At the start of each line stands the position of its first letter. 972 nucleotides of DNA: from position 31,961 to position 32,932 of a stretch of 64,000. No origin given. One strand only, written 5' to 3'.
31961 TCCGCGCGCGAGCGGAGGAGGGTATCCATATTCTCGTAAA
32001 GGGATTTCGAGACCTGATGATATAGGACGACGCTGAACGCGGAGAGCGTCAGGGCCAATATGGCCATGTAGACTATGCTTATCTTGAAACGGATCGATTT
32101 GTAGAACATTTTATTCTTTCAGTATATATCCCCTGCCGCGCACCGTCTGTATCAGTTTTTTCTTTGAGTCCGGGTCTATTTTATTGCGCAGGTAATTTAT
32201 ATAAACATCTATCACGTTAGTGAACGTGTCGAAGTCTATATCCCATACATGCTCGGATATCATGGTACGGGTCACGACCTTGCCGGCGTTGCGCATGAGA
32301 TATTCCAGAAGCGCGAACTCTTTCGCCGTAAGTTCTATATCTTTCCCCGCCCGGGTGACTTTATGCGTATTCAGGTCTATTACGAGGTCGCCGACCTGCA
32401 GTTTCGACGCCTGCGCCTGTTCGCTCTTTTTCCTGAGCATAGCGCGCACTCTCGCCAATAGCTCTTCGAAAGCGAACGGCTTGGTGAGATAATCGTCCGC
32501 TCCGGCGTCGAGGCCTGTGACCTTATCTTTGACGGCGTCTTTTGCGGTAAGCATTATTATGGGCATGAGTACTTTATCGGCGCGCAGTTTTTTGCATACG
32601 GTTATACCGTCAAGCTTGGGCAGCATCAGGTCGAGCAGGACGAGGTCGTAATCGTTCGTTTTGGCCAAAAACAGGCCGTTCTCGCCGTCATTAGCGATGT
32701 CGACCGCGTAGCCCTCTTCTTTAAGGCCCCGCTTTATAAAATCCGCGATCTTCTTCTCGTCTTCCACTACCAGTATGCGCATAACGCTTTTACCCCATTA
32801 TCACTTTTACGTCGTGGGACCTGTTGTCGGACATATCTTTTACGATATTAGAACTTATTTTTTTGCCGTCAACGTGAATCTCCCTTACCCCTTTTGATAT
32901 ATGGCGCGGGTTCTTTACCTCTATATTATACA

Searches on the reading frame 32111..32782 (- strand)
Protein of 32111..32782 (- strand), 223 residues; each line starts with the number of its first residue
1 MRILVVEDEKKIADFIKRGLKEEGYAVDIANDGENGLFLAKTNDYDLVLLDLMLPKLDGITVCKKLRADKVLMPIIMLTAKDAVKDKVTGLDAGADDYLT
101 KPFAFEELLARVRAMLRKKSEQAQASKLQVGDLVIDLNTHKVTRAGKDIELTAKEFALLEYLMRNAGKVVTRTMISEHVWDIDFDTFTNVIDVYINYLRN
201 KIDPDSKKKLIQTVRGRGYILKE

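Call 8: search_protein_families(library=pfam, proteins=[window:32111-32782:-], max_evalue=0.001)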
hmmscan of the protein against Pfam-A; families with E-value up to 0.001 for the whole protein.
window:32111-32782:- (223 aa): 2 families
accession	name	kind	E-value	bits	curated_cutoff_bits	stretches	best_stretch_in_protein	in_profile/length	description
PF00072.30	Response_reg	-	6.1e-32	110.5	30.2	1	3-113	1-111/111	Response regulator receiver domain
PF00486.34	Trans_reg_C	-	2e-29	101.9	26.2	1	146-221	1-77/77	Transcriptional regulatory protein, C terminal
